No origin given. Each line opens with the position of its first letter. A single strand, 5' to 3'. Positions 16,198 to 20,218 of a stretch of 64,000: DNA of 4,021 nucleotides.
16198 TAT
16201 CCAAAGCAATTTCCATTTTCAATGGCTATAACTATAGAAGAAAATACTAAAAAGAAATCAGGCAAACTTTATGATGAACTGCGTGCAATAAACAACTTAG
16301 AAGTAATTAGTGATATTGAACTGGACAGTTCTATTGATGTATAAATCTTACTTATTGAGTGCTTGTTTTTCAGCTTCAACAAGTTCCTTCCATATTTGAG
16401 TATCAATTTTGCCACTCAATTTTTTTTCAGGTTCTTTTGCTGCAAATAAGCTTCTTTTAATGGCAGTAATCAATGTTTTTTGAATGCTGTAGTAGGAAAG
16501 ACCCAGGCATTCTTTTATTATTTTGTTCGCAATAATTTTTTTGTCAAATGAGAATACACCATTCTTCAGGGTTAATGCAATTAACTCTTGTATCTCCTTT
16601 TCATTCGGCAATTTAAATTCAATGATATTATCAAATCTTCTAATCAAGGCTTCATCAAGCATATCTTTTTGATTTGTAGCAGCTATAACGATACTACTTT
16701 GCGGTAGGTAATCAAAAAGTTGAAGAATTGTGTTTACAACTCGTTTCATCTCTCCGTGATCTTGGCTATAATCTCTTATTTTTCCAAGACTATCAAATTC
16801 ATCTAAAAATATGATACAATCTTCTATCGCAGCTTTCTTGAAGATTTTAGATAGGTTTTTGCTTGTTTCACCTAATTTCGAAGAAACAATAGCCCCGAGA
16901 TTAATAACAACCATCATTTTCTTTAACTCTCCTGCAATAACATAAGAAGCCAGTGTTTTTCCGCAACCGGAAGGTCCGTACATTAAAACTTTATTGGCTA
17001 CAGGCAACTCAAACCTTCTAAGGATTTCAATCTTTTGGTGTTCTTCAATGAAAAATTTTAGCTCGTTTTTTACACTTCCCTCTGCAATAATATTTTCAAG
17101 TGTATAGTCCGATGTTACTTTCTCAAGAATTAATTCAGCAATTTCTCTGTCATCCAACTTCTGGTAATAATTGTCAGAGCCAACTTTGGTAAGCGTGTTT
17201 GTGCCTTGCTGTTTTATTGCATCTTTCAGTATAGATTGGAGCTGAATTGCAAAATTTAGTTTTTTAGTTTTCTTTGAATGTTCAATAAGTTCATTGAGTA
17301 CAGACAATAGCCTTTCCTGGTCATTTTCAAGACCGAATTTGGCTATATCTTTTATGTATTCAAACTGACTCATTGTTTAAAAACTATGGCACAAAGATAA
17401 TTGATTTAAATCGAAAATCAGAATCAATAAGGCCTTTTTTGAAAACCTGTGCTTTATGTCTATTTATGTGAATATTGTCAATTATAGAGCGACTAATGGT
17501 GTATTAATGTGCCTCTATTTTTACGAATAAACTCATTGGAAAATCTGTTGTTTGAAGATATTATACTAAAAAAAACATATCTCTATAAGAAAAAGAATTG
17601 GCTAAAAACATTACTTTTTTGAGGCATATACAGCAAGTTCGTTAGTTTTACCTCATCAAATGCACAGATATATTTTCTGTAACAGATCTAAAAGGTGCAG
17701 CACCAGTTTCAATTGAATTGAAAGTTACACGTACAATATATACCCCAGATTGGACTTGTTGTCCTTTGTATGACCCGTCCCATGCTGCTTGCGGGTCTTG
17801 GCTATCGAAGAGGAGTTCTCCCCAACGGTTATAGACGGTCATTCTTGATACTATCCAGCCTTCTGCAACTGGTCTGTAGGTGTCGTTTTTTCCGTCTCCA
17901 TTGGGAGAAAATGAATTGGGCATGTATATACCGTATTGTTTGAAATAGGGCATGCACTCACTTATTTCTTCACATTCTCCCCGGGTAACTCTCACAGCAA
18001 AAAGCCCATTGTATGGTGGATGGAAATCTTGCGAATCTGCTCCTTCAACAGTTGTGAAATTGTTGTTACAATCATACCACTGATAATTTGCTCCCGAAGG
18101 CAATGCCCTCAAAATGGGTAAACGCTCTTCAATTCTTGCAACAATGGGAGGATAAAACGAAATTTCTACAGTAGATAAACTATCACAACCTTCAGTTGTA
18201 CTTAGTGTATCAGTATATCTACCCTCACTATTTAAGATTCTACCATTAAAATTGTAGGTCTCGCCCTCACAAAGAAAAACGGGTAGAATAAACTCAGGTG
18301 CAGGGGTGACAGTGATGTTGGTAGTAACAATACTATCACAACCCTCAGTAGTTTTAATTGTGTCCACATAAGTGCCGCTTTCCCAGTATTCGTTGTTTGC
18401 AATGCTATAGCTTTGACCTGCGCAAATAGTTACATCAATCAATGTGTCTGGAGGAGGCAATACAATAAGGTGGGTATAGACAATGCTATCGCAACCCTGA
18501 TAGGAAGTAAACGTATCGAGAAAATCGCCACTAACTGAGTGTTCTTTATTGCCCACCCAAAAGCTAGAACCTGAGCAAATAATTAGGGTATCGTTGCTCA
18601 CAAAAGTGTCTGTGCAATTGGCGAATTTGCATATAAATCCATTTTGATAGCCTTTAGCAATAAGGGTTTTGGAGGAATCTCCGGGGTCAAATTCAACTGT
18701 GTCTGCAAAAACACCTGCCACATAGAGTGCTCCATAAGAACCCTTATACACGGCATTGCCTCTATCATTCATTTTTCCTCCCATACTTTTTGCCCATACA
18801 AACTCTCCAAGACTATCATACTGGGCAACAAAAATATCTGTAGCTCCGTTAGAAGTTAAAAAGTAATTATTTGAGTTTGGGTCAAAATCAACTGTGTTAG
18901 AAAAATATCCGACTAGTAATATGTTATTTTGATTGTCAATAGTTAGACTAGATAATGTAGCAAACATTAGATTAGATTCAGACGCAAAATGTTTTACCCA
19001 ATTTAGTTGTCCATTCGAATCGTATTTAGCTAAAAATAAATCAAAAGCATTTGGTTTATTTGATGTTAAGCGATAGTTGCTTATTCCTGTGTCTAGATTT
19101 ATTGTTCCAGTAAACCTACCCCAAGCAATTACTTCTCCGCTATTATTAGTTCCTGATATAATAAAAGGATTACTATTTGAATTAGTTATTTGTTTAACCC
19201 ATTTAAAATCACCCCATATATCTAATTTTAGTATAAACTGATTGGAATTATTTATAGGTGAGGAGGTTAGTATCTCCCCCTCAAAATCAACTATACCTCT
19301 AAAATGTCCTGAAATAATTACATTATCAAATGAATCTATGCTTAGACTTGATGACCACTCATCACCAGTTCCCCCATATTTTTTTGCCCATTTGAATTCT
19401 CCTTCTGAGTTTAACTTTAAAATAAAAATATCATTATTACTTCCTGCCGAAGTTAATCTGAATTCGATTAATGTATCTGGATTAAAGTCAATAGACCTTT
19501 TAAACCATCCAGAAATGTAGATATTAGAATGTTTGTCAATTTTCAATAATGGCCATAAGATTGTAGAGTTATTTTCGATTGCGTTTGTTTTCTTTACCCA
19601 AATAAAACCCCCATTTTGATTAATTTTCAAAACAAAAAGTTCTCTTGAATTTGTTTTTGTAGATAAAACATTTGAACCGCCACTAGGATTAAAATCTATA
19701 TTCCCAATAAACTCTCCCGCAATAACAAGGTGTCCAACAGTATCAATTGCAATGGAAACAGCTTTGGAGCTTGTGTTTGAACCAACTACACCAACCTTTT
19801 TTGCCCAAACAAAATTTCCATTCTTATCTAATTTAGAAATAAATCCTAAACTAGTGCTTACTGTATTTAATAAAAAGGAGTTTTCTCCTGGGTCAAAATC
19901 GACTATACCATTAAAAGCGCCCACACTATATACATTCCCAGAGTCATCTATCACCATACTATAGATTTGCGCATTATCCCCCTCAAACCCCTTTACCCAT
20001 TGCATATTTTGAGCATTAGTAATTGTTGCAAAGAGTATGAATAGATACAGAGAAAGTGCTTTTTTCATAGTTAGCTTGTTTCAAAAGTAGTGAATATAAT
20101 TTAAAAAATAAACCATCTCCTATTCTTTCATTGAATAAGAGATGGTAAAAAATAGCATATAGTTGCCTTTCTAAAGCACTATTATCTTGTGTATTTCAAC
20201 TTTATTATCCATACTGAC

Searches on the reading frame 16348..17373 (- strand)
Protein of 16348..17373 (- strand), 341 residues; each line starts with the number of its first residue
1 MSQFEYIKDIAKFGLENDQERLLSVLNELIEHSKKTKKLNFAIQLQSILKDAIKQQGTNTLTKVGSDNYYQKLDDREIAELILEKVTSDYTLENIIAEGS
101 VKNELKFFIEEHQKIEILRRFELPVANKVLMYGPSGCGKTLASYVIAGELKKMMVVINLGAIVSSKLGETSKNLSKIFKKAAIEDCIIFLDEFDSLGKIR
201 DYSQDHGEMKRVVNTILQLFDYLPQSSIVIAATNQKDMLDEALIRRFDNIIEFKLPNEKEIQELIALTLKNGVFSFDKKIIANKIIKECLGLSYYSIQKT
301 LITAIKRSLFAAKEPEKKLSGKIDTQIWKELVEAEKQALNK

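Call 93: search_protein_families(library=pfam, proteins=[window:16348-17373:-], max_evalue=0.001)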
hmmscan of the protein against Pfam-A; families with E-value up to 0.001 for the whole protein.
window:16348-17373:- (341 aa): 5 families
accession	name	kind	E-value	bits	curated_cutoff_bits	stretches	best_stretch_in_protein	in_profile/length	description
PF00004.35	AAA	-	1.2e-31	110.3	21.2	1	129-254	1-130/131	ATPase family associated with various cellular activities (AAA)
PF05496.18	RuvB_N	-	6.7e-06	26.4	27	1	91-197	5-97/159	Holliday junction DNA helicase RuvB P-loop domain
PF13173.12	AAA_14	-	0.00014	22.3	27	1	129-241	5-106/129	AAA domain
PF07728.20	AAA_5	-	0.00059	20.3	22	0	129-247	2-139/139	AAA domain (dynein-related subfamily)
PF02534.20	T4SS-DNA_transf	-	0.00064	19.1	20.1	0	149-205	268-323/468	Type IV secretory system Conjugative DNA transfer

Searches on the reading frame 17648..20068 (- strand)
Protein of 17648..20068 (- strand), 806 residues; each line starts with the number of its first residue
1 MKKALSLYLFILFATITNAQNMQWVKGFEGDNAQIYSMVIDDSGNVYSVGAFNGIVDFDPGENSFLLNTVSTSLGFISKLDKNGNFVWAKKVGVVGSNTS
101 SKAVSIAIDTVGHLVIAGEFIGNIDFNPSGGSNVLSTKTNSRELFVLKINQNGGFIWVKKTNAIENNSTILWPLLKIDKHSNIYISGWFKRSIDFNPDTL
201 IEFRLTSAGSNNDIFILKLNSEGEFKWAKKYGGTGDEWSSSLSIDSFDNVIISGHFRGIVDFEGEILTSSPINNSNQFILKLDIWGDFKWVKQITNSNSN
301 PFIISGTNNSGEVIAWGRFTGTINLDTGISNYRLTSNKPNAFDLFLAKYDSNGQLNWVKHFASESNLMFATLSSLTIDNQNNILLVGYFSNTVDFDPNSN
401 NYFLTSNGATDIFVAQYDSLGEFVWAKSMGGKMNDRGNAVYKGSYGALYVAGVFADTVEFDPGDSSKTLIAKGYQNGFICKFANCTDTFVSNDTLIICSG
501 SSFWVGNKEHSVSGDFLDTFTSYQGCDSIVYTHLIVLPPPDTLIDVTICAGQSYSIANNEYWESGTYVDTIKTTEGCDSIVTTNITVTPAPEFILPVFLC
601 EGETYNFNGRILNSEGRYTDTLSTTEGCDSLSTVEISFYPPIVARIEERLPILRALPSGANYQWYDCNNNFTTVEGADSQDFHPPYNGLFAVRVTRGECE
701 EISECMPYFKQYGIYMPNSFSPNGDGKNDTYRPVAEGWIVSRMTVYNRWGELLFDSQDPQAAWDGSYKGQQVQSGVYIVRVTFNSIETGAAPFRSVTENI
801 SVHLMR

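Call 9: search_protein_families(library=pfam, proteins=[window:17648-20068:-], max_evalue=0.01)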
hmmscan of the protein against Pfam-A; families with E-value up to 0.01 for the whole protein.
window:17648-20068:- (806 aa): 2 families
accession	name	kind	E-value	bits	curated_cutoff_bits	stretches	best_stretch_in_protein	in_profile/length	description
PF13585.12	CHU_C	-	1.8e-13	50.9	27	1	716-784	3-73/86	CHU_C Type IX secretion signal domain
PF06739.17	SBBP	-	3.5e-05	24.1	20.5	0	27-50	7-30/38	Beta-propeller repeat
